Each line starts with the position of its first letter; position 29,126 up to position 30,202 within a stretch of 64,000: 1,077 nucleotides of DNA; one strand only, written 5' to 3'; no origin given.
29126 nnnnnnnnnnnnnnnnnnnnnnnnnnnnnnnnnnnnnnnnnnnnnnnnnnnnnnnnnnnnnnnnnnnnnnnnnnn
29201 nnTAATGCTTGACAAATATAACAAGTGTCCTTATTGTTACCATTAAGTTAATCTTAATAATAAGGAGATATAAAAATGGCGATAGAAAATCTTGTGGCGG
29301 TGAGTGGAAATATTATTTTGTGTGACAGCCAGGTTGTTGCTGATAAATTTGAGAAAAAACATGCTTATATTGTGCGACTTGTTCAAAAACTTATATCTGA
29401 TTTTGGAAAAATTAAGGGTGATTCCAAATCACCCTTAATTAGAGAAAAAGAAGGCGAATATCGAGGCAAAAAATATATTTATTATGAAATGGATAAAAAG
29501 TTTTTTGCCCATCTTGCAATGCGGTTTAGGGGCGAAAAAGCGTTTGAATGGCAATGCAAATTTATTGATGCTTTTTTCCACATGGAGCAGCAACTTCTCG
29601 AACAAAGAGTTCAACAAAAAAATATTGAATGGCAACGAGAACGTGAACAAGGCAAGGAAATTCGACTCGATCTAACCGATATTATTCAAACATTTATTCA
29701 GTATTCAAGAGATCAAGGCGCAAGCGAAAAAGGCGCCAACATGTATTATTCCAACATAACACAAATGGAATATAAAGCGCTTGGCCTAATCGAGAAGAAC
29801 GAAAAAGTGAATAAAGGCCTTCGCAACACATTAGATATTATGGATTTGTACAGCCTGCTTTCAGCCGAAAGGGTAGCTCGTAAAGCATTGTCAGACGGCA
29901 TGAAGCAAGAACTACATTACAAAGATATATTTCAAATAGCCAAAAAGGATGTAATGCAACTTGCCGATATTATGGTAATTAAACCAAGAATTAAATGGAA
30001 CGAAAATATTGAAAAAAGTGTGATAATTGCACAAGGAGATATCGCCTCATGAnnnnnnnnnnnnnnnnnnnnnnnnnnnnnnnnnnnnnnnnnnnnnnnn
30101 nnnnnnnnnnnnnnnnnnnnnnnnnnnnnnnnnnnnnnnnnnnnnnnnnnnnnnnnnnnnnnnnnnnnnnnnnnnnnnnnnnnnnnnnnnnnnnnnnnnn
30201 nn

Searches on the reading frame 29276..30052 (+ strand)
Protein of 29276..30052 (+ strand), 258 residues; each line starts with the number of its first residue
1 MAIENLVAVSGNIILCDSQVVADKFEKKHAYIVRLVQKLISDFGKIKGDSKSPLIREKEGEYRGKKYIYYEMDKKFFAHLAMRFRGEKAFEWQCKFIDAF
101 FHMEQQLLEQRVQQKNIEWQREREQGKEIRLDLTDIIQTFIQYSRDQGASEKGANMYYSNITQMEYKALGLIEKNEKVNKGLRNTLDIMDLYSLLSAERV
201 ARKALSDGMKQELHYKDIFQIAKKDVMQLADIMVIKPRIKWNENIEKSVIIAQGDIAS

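Call 39: search_protein_families(library=phrogs, proteins=[window:29276-30052:+], max_evalue=0.00001)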
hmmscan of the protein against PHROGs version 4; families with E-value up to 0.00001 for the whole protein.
window:29276-30052:+ (258 aa): 8 families
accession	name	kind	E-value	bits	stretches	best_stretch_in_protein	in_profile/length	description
phrog_2657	-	transcription regulation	1.4e-30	107.4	1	4-230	12-231/243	transcriptional regulator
phrog_518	-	transcription regulation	1.4e-19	71.6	1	4-113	12-117/268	Rha-like transcriptional regulator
phrog_373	-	transcription regulation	3.7e-14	53.8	1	7-170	91-262/373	anti-repressor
phrog_18886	-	unknown function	3.7e-12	47.2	1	3-118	6-121/269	-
phrog_63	-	transcription regulation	4.7e-12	47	1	5-125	122-243/431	anti-repressor Ant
phrog_10324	-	transcription regulation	1.2e-08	36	1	20-131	10-124/205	anti-repressor Ant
phrog_821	-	transcription regulation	6e-08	33.5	1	15-112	163-256/324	transcriptional regulator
phrog_995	-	transcription regulation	5.8e-07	30.3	1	9-117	114-218/307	transcriptional regulator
